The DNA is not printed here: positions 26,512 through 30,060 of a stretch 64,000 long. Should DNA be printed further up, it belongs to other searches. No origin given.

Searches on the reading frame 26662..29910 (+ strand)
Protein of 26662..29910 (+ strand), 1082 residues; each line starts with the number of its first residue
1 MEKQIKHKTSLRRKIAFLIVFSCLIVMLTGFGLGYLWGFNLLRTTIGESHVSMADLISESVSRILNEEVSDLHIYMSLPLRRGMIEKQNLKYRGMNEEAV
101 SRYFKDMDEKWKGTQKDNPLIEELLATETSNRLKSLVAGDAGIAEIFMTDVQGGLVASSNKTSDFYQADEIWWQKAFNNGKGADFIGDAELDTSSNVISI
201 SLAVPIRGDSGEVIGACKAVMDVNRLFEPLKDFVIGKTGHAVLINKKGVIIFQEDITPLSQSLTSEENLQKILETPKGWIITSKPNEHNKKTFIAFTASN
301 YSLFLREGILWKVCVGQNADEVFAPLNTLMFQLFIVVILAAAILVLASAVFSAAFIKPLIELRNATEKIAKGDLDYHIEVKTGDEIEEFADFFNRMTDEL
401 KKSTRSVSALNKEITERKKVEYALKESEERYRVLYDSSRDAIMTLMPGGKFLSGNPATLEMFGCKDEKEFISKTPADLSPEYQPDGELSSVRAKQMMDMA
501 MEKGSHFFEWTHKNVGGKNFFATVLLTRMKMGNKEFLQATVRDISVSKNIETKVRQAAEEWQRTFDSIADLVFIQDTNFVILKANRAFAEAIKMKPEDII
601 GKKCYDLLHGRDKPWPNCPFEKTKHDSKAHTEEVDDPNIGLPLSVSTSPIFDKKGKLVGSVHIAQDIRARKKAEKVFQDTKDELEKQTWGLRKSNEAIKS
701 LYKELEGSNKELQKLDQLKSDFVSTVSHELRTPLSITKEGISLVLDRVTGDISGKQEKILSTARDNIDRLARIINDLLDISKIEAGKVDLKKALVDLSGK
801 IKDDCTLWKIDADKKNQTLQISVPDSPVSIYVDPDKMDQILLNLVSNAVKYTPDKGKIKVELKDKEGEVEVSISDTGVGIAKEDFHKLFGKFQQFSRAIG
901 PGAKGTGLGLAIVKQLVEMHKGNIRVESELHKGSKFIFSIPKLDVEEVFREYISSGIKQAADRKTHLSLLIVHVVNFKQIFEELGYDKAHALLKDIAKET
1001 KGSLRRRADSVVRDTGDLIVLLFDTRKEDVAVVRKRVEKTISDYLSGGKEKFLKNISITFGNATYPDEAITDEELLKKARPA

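Call 3: search_protein_families(library=pfam, proteins=[window:26662-29910:+], max_evalue=1)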
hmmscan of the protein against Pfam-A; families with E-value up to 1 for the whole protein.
window:26662-29910:+ (1082 aa): 18 families
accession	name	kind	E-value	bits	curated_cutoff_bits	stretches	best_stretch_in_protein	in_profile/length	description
PF02518.31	HATPase_c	-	5.6e-30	104.5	26.4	1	833-942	2-109/111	Histidine kinase-, DNA gyrase B-, and HSP90-like ATPase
PF13426.13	PAS_9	-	1.4e-19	70.7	27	2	571-668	3-102/103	PAS domain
PF02743.24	dCache_1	-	1.1e-17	64.9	45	1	42-256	3-184/240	Cache domain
PF08448.16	PAS_4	-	1.6e-17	64.1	23.1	2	565-671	1-109/110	PAS fold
PF00512.31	HisKA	-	2.2e-15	56.9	26.9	1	719-786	2-66/66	His Kinase A (phospho-acceptor) domain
PF00990.26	GGDEF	-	4.9e-13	49.6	23.8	1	947-1080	13-148/161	Diguanylate cyclase, GGDEF domain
PF00989.32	PAS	-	2e-11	44.3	22.6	2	559-667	1-113/113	PAS fold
PF00672.30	HAMP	-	3e-10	40.7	25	1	352-401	3-52/53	HAMP domain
PF13188.13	PAS_8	-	5.3e-10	39.3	21.8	2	429-483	1-55/65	PAS domain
PF17201.10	Cache_3-Cache_2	-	3.6e-07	30.2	27.7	1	202-329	163-296/299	Cache 3/Cache 2 fusion domain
PF13589.12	HATPase_c_3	-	0.00019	21.9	25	1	839-915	5-84/137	Histidine kinase-, DNA gyrase B-, and HSP90-like ATPase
PF13581.12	HATPase_c_2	-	0.0003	21.2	27.4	1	845-918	40-110/127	Histidine kinase-like ATPase domain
PF13851.11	GAS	-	0.0062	16.4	32.3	1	385-437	48-100/200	Growth-arrest specific micro-tubule binding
PF14501.12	HATPase_c_5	-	0.04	14.3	22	1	842-929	11-91/102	GHKL domain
PF18947.5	HAMP_2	-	0.045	14.2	24.3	1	354-398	19-63/67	HAMP domain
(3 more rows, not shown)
